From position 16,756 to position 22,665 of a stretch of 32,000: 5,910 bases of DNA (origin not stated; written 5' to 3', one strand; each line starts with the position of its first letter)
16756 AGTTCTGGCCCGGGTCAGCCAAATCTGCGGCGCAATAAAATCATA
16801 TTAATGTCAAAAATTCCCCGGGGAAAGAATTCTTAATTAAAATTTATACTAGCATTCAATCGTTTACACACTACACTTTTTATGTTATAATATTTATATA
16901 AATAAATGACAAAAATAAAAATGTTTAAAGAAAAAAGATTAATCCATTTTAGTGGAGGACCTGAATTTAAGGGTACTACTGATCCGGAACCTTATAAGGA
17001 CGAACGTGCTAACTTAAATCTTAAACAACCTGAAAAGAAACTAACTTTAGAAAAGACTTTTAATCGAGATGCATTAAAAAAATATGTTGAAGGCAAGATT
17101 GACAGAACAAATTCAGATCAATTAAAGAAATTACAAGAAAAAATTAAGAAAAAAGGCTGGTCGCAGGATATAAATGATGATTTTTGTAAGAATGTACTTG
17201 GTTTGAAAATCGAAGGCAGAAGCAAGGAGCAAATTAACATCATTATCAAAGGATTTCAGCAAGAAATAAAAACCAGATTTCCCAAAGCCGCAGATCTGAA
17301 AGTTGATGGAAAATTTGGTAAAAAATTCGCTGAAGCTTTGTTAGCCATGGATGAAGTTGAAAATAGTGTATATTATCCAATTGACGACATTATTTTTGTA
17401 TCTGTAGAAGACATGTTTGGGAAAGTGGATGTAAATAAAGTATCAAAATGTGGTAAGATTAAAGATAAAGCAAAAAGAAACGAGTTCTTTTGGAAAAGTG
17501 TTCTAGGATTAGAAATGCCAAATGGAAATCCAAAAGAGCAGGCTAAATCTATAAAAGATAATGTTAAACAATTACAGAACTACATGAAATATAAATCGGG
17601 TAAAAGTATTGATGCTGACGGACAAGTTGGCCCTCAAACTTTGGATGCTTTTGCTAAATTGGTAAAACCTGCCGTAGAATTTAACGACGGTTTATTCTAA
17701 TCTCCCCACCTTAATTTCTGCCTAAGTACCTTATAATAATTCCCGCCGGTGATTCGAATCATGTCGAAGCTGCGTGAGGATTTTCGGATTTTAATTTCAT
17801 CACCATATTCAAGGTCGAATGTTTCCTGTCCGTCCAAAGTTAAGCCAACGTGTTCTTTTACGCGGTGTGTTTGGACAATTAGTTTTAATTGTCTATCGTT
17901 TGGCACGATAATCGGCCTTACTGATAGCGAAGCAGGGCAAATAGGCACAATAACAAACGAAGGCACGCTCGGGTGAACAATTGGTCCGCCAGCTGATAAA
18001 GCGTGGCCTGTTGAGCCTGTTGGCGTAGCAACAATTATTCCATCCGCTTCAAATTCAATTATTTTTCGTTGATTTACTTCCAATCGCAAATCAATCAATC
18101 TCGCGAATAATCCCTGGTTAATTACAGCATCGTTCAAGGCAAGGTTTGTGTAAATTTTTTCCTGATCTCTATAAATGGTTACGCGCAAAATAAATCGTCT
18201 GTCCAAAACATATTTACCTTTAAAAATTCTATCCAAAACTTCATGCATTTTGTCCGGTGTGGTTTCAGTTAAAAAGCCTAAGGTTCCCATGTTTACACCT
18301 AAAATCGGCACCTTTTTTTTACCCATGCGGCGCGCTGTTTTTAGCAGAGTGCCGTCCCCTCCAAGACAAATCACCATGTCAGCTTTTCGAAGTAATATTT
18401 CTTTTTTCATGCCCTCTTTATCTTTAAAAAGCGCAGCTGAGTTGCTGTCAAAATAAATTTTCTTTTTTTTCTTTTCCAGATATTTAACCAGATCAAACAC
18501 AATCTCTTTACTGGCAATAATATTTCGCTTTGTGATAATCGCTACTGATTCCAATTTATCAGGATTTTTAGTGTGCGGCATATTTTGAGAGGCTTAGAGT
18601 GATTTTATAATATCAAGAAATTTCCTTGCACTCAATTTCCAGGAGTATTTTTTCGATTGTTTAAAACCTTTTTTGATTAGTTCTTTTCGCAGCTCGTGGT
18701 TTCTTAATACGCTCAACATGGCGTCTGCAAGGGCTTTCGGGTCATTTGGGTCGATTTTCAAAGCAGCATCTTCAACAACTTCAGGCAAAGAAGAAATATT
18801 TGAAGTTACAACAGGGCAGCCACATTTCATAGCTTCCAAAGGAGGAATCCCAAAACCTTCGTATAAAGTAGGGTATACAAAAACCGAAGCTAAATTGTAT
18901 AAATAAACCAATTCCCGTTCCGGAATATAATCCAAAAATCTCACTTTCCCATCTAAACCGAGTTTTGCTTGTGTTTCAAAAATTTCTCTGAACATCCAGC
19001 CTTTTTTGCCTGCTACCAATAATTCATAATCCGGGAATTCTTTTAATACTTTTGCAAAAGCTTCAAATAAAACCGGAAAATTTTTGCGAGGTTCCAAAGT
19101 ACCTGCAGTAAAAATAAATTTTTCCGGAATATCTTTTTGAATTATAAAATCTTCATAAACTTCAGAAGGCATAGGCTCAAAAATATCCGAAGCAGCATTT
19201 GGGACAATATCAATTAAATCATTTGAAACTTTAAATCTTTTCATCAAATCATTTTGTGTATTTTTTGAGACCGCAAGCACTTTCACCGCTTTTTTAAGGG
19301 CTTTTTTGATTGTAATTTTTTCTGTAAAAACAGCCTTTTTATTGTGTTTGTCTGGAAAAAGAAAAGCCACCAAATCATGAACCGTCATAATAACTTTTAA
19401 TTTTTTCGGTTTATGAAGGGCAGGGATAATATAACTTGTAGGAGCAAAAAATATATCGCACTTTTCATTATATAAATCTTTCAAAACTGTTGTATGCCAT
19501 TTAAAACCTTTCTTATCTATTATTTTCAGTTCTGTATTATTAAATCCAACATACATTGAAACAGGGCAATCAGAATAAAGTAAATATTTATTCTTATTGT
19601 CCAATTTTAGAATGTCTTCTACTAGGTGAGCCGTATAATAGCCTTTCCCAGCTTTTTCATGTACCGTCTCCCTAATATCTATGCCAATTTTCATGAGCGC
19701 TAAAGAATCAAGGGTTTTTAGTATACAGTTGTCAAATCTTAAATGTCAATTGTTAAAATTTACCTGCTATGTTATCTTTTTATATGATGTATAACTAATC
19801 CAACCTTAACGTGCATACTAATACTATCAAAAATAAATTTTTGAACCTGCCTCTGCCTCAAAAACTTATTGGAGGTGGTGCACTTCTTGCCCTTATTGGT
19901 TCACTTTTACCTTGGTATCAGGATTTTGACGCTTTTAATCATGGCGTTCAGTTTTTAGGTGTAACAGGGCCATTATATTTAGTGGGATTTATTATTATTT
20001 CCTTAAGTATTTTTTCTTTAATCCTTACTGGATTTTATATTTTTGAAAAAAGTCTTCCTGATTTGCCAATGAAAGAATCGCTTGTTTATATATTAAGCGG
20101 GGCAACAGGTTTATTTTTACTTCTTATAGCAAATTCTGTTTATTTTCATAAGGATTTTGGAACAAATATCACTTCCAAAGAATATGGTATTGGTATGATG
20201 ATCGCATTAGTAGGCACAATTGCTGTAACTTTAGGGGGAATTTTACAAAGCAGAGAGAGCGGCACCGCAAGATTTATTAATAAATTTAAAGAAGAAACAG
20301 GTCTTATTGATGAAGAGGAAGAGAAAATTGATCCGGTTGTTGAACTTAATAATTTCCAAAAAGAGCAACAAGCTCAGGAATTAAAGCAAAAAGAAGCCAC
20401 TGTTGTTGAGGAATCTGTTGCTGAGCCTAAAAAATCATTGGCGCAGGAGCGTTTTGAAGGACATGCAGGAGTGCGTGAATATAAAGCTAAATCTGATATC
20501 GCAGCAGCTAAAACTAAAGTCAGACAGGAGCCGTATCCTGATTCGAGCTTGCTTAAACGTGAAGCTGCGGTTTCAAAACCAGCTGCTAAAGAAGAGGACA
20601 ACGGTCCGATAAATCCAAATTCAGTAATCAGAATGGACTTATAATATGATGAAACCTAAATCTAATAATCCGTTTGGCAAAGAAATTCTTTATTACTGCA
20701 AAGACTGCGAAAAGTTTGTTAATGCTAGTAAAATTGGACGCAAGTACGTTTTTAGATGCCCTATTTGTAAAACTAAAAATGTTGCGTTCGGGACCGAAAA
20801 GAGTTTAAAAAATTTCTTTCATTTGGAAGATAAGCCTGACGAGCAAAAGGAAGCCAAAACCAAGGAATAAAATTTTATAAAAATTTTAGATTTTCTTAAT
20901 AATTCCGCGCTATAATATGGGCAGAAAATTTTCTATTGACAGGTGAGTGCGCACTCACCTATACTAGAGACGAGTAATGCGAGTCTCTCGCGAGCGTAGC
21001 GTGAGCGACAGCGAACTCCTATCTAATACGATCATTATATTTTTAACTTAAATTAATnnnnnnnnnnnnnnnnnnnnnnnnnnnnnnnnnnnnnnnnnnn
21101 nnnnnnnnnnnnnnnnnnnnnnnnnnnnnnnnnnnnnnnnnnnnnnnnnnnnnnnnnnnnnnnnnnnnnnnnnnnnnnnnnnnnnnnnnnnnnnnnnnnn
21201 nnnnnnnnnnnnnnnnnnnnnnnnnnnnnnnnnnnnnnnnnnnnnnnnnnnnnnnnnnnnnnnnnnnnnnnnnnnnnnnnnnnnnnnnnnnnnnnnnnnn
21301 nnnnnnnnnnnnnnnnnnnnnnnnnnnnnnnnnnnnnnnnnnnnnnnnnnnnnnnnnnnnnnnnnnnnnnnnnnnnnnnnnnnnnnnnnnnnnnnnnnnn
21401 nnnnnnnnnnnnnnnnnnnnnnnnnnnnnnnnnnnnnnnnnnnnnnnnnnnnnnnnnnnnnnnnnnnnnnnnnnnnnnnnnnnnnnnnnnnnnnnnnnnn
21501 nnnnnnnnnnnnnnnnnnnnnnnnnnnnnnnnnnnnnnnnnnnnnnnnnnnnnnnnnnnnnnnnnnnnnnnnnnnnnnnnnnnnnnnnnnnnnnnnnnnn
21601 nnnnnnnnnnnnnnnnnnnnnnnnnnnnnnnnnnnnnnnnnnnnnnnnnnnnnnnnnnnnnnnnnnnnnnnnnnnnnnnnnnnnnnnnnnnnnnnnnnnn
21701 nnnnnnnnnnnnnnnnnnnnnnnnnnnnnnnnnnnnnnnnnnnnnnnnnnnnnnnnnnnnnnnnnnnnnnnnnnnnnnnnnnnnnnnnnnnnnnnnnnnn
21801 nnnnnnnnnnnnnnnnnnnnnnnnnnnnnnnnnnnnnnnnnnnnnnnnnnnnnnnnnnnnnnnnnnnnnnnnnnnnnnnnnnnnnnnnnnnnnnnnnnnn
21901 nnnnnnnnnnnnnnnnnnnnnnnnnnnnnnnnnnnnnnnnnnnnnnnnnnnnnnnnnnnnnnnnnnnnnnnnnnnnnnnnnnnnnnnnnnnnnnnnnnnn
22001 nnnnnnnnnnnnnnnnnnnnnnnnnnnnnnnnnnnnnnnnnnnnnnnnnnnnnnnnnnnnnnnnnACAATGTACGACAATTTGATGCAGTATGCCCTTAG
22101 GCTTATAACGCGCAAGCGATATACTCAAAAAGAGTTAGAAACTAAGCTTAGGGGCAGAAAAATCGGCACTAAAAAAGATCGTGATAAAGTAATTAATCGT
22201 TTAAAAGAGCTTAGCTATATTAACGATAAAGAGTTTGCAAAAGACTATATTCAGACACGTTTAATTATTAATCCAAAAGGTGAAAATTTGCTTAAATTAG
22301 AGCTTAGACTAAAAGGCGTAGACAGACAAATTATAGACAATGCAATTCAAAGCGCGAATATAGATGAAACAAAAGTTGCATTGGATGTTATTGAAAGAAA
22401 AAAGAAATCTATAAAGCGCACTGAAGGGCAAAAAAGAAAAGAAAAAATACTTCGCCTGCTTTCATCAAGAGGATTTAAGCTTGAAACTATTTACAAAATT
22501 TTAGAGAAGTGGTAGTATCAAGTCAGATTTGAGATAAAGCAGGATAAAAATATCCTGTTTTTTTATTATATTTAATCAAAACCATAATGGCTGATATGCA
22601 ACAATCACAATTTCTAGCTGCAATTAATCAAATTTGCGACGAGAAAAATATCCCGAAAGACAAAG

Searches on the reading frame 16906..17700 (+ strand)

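Call 19: search_protein_families(library=pfam, proteins=[window:16906-17700:+], max_evalue=0.001)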
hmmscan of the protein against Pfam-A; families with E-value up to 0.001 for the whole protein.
window:16906-17700:+ (264 aa): 2 families
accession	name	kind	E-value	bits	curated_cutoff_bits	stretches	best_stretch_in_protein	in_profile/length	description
PF09374.15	PG_binding_3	-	1e-05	26.1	24.6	0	220-249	3-31/76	Predicted Peptidoglycan domain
PF01471.23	PG_binding_1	-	0.00049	20.7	23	0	218-248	3-33/57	Putative peptidoglycan binding domain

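Call 76: search_protein_families(library=phrogs, proteins=[window:16906-17700:+], max_evalue=0.01)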
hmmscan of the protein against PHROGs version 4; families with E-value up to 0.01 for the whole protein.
window:16906-17700:+ (264 aa): 1 family
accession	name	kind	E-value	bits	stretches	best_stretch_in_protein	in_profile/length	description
phrog_2649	-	lysis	0.0013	19.6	0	187-251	153-214/261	endolysin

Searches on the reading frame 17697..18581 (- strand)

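Call 19: search_protein_families(library=pfam, proteins=[window:17697-18581:-], max_evalue=0.001)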
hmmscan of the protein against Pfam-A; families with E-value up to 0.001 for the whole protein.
window:17697-18581:- (294 aa): 3 families
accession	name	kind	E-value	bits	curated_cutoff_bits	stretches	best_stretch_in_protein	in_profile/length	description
PF20143.4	NAD_kinase_C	-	1e-34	119.4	23.7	1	149-276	1-125/126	ATP-NAD kinase C-terminal domain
PF01513.26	NAD_kinase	-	1.8e-20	74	25.5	1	43-124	59-130/130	ATP-NAD kinase N-terminal domain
PF00781.29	DAGK_cat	-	6.1e-05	23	23.6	1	42-119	31-112/125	Diacylglycerol kinase catalytic domain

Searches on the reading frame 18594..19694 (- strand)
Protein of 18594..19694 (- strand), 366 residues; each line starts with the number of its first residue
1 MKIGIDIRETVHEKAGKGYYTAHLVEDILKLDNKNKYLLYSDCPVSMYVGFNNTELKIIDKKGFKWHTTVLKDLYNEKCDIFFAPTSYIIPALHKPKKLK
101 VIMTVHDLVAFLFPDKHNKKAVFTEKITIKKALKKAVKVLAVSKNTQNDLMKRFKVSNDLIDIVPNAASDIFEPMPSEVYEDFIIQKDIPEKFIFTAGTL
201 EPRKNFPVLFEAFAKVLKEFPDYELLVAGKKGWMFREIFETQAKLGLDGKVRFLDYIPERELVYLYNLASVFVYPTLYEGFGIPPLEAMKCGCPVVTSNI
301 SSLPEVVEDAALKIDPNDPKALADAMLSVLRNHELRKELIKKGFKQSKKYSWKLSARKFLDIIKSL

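Call 20: search_protein_families(library=pfam, proteins=[window:18594-19694:-], max_evalue=0.001)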
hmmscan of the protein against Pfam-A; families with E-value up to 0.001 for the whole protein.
window:18594-19694:- (366 aa): 5 families
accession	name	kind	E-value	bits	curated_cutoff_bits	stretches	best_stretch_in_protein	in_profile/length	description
PF00534.26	Glycos_transf_1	-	7.7e-40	136.7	26.4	1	186-345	10-171/172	Glycosyl transferases group 1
PF13692.12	Glyco_trans_1_4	-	1.2e-31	110.4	27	1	192-332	2-142/142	Glycosyl transferases group 1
PF13439.12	Glyco_transf_4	-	3.7e-09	37.3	28.5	1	66-167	60-165/170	Glycosyltransferase Family 4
PF20706.3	GT4-conflict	-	5.1e-08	32.7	26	1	181-310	193-323/385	Family 4 Glycosyltransferase in conflict systems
PF13524.12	Glyco_trans_1_2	-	1.9e-07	31.6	25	1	212-360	4-143/144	Glycosyl transferase-like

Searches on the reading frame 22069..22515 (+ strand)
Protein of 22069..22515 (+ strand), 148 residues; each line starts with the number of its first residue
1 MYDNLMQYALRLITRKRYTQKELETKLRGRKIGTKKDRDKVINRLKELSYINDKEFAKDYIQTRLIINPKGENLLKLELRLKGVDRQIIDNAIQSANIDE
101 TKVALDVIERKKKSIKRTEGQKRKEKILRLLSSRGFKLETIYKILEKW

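Call 20: search_protein_families(library=pfam, proteins=[window:22069-22515:+], max_evalue=0.001)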
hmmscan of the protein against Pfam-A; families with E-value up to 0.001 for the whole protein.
window:22069-22515:+ (148 aa): 3 families
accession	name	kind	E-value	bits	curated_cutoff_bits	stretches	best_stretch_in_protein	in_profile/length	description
PF02631.22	RecX_HTH2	-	3.6e-10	40.3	26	1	52-92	1-41/42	RecX, second three-helix domain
PF21981.2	RecX_HTH3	-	6.1e-08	33.1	26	1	100-145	3-48/48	RecX, third three-helix domain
PF21982.2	RecX_HTH1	-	1.2e-05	25.6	26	1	7-32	3-28/40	RecX, first three-helix domain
